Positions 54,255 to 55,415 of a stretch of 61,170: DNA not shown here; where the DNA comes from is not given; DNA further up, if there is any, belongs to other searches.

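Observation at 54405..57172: A radical SAM enzyme with an auxiliary-cluster-like Cys-rich tail close to a DegT-family PLP enzyme, with a P-loop kinase between them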

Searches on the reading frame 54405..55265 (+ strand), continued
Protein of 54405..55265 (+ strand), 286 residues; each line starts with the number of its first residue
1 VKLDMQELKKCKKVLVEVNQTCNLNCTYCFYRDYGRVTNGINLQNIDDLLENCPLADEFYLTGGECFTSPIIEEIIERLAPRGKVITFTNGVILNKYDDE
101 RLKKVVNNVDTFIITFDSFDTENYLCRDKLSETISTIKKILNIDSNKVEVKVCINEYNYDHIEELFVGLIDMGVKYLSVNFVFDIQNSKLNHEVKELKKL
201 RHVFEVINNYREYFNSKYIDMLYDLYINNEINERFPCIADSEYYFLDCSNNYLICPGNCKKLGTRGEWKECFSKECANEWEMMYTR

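Call 28: search_protein_families(library=pfam, proteins=[L014:5279-6385:+, L014:6391-7176:+, L014:7272-8234:+, L014:8231-9784:+, L014:9983-10807:+, L014:10809-11450:+, L014:11438-12697:+, L014:12711-13229:+, L014:13226-13768:+, L014:13780-14463:-], max_evalue=0.001)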
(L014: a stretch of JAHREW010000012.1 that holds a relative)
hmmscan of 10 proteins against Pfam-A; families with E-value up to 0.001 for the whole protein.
L014:5279-6385:+ (368 aa): 4 families
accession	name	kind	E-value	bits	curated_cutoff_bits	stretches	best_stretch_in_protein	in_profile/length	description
PF02518.31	HATPase_c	-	2.3e-27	96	26.4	1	261-366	1-109/111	Histidine kinase-, DNA gyrase B-, and HSP90-like ATPase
PF00072.30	Response_reg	-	8.6e-25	87.5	30.2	1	17-128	1-111/111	Response regulator receiver domain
PF00512.31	HisKA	-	1.3e-08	35.2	26.9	1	146-214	1-66/66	His Kinase A (phospho-acceptor) domain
PF13581.12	HATPase_c_2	-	0.00039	20.9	27.4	1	271-350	41-114/127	Histidine kinase-like ATPase domain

L014:6391-7176:+ (261 aa): 5 families
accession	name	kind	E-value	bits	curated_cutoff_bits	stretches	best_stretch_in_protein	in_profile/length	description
PF00072.30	Response_reg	-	2.1e-19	70.2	30.2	1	23-144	1-110/111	Response regulator receiver domain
PF00196.25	GerE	-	2.7e-18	65.8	23.5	1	199-254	2-57/57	Bacterial regulatory proteins, luxR family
PF08281.18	Sigma70_r4_2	-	1.1e-08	35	25.7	1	200-242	11-54/54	Sigma-70, region 4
PF04545.22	Sigma70_r4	-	2.5e-05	24.1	24.1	1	200-242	5-48/50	Sigma-70, region 4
PF13412.12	HTH_24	-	0.00096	19.1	21.9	0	207-237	8-40/48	Winged helix-turn-helix DNA-binding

L014:7272-8234:+ (320 aa): 1 family
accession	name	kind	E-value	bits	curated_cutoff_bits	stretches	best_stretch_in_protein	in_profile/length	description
PF09572.16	RE_XamI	-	3.6e-127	423.6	25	1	54-308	2-256/256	XamI restriction endonuclease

L014:8231-9784:+ (517 aa): 3 families
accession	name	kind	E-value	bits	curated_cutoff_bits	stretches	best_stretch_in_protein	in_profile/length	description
PF07669.17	Eco57I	-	4.4e-11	43.6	25.3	1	110-223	55-169/171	Eco57I restriction-modification methylase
PF02384.22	N6_Mtase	-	1.4e-05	25.1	20.4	1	24-211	19-205/311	N-6 DNA Methylase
PF22837.1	M_Eco57I_C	-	0.00019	21.4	27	1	295-512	30-229/283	Type II methyltransferase M.Eco57I, C-terminal domain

L014:9983-10807:+ (274 aa): 2 families
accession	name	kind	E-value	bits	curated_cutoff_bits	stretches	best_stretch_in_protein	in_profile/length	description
PF04055.27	Radical_SAM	-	3.2e-16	60.4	29.5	1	10-138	2-141/166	Radical SAM superfamily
PF13353.11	Fer4_12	-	4.5e-07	30.7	22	1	14-106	14-113/137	4Fe-4S single cluster domain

L014:10809-11450:+ (213 aa): 6 families
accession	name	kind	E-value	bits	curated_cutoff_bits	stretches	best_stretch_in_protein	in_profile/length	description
PF02223.23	Thymidylate_kin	-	2.9e-13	50.3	27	1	5-179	1-164/185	Thymidylate kinase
PF01712.25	dNK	-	6.2e-10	39.6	27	1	4-201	2-187/203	Deoxynucleoside kinase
PF13401.12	AAA_22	-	8.3e-05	23.4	27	0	3-51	8-56/130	AAA domain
PF03205.20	MobB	-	0.00016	22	26.6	1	5-34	4-33/133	Molybdopterin guanine dinucleotide synthesis protein B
PF03266.21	NTPase_1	-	0.00073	19.9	23.9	0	3-31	2-30/168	NTPase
PF24883.2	NPHP3_N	-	0.00079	20.1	24.8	0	5-32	27-54/164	Nephrocystin 3, N-terminal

L014:11438-12697:+ (419 aa): 3 families
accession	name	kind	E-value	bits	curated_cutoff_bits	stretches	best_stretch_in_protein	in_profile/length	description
PF01041.23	DegT_DnrJ_EryC1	-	4.6e-55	187.7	19.8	1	15-389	5-359/360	DegT/DnrJ/EryC1/StrS aminotransferase family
PF00266.25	Aminotran_5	-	7.5e-09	35.5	21.5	1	36-192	43-203/371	Aminotransferase class-V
PF00155.27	Aminotran_1_2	-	1.2e-08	35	19.7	1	21-163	26-187/361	Aminotransferase class I and II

L014:12711-13229:+ (172 aa): 1 family
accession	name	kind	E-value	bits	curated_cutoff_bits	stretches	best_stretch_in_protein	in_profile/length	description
PF00156.33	Pribosyltran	-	0.0004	20.2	26.3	1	35-138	22-125/158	Phosphoribosyl transferase domain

L014:13226-13768:+ (180 aa): 1 family
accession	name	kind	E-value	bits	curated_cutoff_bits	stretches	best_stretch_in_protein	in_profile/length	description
PF00551.24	Formyl_trans_N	-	5.2e-10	39.8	26.1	1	71-147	78-153/181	Formyl transferase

L014:13780-14463:- (227 aa): 1 family
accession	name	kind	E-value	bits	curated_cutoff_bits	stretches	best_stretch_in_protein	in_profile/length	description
PF20538.3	DUF6753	-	8.4e-70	235.1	27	1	8-220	6-216/217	Family of unknown function (DUF6753)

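Call 29: search_protein_families(library=pfam, proteins=[L013:306-683:+, L013:1015-1674:+, L013:1671-2480:+, L013:2356-3027:+, L013:3020-3574:+, L013:3571-4203:+, L014:3181-4107:+, L014:4728-5309:+, L014:14460-15341:-, L014:15818-17122:-], max_evalue=0.001)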
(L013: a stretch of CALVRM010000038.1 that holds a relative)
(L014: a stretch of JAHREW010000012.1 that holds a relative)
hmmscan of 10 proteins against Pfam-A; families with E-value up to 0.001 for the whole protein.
L013:306-683:+ (125 aa): 1 family
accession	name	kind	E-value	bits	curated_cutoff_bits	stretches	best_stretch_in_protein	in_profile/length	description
PF02388.22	FemAB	-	2.2e-10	40.4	24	1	60-123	163-226/406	FemAB family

L013:1015-1674:+ (219 aa): 0 families

L013:1671-2480:+ (269 aa): 2 families
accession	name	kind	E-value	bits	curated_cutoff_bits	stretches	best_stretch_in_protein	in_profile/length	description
PF04055.27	Radical_SAM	-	7.5e-17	62.4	29.5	1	11-159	4-166/166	Radical SAM superfamily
PF13353.11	Fer4_12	-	8.4e-06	26.6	22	1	12-94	13-103/137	4Fe-4S single cluster domain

L013:2356-3027:+ (223 aa): 2 families
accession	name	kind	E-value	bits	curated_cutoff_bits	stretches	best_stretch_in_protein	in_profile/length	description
PF00156.33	Pribosyltran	-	9.1e-08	32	26.3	1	65-182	13-125/158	Phosphoribosyl transferase domain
PF14681.12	UPRTase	-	0.00011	22.2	27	1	75-174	58-154/206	Uracil phosphoribosyltransferase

L013:3020-3574:+ (184 aa): 1 family
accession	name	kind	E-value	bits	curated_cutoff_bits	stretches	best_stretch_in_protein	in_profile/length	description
PF01725.21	Ham1p_like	-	2.5e-31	109.5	22.5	1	5-167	2-172/186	Ham1 family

L013:3571-4203:+ (210 aa): 4 families
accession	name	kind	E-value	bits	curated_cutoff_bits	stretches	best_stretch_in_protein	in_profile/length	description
PF02223.23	Thymidylate_kin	-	1.2e-09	38.6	27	1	5-201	1-183/185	Thymidylate kinase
PF13521.12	AAA_28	-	9e-05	23.2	27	0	3-161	2-134/164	AAA domain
PF01712.25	dNK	-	0.00033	20.9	27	1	3-206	1-197/203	Deoxynucleoside kinase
PF13238.12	AAA_18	-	0.00062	20.7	29.4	0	3-155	1-114/128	AAA domain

L014:3181-4107:+ (308 aa): 2 families
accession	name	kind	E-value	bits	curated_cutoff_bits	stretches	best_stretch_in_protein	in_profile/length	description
PF02195.25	ParB_N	-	2e-31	108.3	26.3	1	32-122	5-95/95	ParB N-terminal domain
PF17762.8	HTH_ParB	-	2.7e-13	50.4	22.6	1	191-257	35-101/102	ParB HTH domain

L014:4728-5309:+ (193 aa): 0 families

L014:14460-15341:- (293 aa): 1 family
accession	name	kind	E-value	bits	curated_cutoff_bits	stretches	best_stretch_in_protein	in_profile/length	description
PF01656.29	CbiA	-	0.0007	20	25.4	0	72-205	5-77/125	CobQ/CobB/MinD/ParA nucleotide binding domain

L014:15818-17122:- (434 aa): 0 families

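Call 31: find_encoding_contigs(protein=P0076, flank=10000, max_places=2)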
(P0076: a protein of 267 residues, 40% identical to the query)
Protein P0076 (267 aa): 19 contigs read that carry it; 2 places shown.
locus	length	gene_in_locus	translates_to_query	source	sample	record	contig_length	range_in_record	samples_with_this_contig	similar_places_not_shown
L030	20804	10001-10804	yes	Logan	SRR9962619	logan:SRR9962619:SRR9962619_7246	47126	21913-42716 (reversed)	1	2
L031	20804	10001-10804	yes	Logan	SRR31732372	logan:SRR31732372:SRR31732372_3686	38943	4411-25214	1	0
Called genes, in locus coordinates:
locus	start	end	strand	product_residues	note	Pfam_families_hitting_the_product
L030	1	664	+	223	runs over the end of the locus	PF00005:ABC_tran, PF13304:AAA_21 (faint), PF02463:SMC_N (weak)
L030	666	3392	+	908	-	PF12704:MacB_PCD (weak), PF02687:FtsX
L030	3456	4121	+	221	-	PF00072:Response_reg, PF00486:Trans_reg_C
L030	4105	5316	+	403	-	PF00512:HisKA, PF02518:HATPase_c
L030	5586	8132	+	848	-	PF00133:tRNA-synt_1, PF01406:tRNA-synt_1e (faint), PF09334:tRNA-synt_1g, PF13603:tRNA-synt_1_2 (faint), PF09334:tRNA-synt_1g, PF00133:tRNA-synt_1, PF08264:Anticodon_1, PF10458:Val_tRNA-synt_C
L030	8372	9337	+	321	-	PF02388:FemAB, PF13480:Acetyltransf_6, PF02388:FemAB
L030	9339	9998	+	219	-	-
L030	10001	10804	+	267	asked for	PF04055:Radical_SAM, PF13353:Fer4_12 (weak)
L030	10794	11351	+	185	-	PF00156:Pribosyltran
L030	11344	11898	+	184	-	PF01725:Ham1p_like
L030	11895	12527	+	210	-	PF01712:dNK (weak), PF02223:Thymidylate_kin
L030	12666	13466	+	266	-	-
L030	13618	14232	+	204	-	PF04607:RelA_SpoT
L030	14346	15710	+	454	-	PF13742:tRNA_anti_2, PF01336:tRNA_anti-codon, PF02601:Exonuc_VII_L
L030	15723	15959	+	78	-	PF02609:Exonuc_VII_S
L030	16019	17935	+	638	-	-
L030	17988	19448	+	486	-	-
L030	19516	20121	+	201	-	-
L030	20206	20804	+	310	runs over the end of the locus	PF03747:ADP_ribosyl_GH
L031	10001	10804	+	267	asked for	PF04055:Radical_SAM, PF13353:Fer4_12 (weak)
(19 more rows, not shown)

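Call 32: find_encoding_contigs(protein=P0078, flank=10000, max_places=2)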
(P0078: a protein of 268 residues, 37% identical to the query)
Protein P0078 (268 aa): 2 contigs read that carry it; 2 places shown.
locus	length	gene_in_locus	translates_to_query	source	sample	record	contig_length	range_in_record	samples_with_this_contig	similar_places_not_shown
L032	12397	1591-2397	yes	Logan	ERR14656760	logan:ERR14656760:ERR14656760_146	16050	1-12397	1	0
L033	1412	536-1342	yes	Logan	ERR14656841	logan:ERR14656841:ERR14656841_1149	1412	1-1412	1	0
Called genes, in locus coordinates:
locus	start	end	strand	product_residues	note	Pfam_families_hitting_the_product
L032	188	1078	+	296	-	PF04221:RelB (faint)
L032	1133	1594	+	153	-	PF13302:Acetyltransf_3 (weak), PF00583:Acetyltransf_1, PF13673:Acetyltransf_10, PF13508:Acetyltransf_7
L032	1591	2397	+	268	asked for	PF04055:Radical_SAM, PF13353:Fer4_12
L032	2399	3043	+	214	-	PF01712:dNK, PF02223:Thymidylate_kin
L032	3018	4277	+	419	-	PF00155:Aminotran_1_2, PF00266:Aminotran_5, PF01041:DegT_DnrJ_EryC1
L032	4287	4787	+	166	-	PF00156:Pribosyltran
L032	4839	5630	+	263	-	-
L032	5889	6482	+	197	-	-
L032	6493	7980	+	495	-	PF12161:HsdM_N, PF13847:Methyltransf_31 (faint), PF02384:N6_Mtase, PF01170:UPF0020 (weak), PF05175:MTS (weak), PF07669:Eco57I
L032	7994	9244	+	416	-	PF01420:Methylase_S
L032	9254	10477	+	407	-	PF02463:SMC_N (faint), PF00005:ABC_tran (faint), PF13173:AAA_14 (faint), PF13304:AAA_21, PF13175:AAA_15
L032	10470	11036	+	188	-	-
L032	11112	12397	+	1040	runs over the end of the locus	PF04313:HSDR_N, PF04851:ResIII, PF18766:SWI2_SNF2, PF22679:T1R_D3-like, PF11867:T1RH-like_C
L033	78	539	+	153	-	PF13302:Acetyltransf_3 (weak), PF00583:Acetyltransf_1, PF13673:Acetyltransf_10, PF13508:Acetyltransf_7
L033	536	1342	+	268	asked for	PF04055:Radical_SAM, PF13353:Fer4_12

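Call 36: find_encoding_contigs(protein=P0080, flank=10000, max_places=2)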
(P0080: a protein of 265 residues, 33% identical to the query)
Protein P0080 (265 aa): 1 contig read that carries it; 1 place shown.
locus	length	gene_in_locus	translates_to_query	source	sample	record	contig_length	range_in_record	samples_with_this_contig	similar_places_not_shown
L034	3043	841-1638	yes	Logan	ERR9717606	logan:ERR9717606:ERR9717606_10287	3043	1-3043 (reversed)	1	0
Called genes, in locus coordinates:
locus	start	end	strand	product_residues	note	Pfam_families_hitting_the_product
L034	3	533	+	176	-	?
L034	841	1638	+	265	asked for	PF04055:Radical_SAM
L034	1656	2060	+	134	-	PF00293:NUDIX, PF14815:NUDIX_4 (weak)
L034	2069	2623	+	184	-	-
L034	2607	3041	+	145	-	?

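Call 38: find_related_loci(query=A1, collection=viral_contigs, flank=10000)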
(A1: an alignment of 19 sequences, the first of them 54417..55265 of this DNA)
Query A1 (282 aa) in viral_contigs; peptide patterns used: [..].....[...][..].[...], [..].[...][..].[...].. (x = any residue, [..] = any of these).
88 stretches matched a pattern; 4 encode a relative of the query (tblastn E <= 1e-3); 4 distinct loci.
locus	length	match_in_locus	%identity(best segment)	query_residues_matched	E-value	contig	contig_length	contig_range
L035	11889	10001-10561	26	10-209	7e-7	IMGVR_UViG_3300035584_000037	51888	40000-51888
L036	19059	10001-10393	25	12-116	2e-5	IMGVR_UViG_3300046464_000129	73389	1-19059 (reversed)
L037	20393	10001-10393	25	12-116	2e-5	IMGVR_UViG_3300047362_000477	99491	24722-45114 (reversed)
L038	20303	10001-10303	32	14-112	2e-5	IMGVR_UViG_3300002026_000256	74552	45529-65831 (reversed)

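Call 41: search_protein_families(library=pfam, proteins=[L004:13425-13958:+, L001:5850-6371:+, L030:9339-9998:+, L030:12666-13466:+, L032:4839-5630:+, L032:5889-6482:+, L034:3-533:+], max_evalue=1)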
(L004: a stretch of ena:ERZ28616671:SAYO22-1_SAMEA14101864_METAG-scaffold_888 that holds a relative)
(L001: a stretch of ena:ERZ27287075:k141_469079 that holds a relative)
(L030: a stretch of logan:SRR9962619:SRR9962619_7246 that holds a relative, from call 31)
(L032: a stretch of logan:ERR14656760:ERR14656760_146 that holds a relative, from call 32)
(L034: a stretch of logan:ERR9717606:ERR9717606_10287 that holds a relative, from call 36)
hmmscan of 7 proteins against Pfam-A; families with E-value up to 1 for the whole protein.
L004:13425-13958:+ (177 aa): 1 family
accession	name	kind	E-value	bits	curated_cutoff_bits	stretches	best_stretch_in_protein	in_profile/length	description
PF13419.12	HAD_2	-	0.0014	19.2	23.8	1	7-71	4-70/178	Haloacid dehalogenase-like hydrolase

L001:5850-6371:+ (173 aa): 2 families
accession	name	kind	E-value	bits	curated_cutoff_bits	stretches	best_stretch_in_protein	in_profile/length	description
PF13419.12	HAD_2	-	0.0036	17.9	23.8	1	6-65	4-65/178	Haloacid dehalogenase-like hydrolase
PF20127.4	DUF6517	-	0.2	12.1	23.9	1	42-107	91-155/187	Family of unknown function (DUF6517)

L030:9339-9998:+ (219 aa): 1 family
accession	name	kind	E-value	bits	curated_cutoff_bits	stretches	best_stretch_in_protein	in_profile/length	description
PF09640.15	DUF2027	-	0.019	14.9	25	1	29-109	72-149/156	Domain of unknown function (DUF2027)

L030:12666-13466:+ (266 aa): 0 families

L032:4839-5630:+ (263 aa): 1 family
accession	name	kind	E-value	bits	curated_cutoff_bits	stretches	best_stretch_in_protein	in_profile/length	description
PF15819.10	Fibin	-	0.0086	16.3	27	1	129-196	77-141/190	Fin bud initiation factor homologue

L032:5889-6482:+ (197 aa): 2 families
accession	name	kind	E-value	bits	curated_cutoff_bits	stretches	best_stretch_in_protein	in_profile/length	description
PF01420.25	Methylase_S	-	0.0004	21.1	22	1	20-169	24-154/168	Type I restriction modification DNA specificity domain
PF22761.1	NrS1-1_pol-like_head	-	0.14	12.8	27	0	94-123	43-72/88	NrS-1 polymerase-like head domain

L034:3-533:+ (176 aa): 2 families
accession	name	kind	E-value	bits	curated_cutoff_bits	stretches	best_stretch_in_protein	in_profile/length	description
PF21674.2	CCDC22_N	-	0.2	12.9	24.8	1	58-100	56-98/109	CCDC22 protein N-terminal domain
PF02358.22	Trehalose_PPase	-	0.27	10.8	27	1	64-101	43-79/235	Trehalose-phosphatase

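Call 54: search_solved_structures(query=L030:9339-9998:+, max_evalue=10, show_alignments=2)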
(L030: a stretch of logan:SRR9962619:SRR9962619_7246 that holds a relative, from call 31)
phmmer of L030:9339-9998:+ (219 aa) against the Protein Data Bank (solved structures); distinct sequences matched with E-value up to 10: 9.
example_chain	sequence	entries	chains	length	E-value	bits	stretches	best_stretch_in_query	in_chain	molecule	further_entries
2gqk_A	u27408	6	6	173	0.014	18.2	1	143-188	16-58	SCO1 protein homolog, mitochondrial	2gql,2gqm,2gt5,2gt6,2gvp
2ggt_A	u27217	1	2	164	0.018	17.8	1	143-188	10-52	SCO1 protein homolog, mitochondrial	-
1wp0_A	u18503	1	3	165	0.02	17.7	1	143-188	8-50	SCO1 protein homolog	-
2rli_A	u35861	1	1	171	0.21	14.3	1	159-189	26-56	SCO2 protein homolog, mitochondrial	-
2hrf_A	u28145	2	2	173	0.32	13.7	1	143-187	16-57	SCO1 protein homolog, mitochondrial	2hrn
6n5u_A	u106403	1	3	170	0.45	13.3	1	157-182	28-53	Protein SCO1 homolog 1, mitochondrial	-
4wbj_A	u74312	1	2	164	0.58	12.9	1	159-191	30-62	Blr1131 protein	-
4wbr_D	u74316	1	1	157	0.59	12.9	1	159-191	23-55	Blr1131 protein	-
4mna_A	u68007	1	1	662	2.7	10.7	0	115-142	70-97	LRR receptor-like serine/threonine-protein kinase FLS2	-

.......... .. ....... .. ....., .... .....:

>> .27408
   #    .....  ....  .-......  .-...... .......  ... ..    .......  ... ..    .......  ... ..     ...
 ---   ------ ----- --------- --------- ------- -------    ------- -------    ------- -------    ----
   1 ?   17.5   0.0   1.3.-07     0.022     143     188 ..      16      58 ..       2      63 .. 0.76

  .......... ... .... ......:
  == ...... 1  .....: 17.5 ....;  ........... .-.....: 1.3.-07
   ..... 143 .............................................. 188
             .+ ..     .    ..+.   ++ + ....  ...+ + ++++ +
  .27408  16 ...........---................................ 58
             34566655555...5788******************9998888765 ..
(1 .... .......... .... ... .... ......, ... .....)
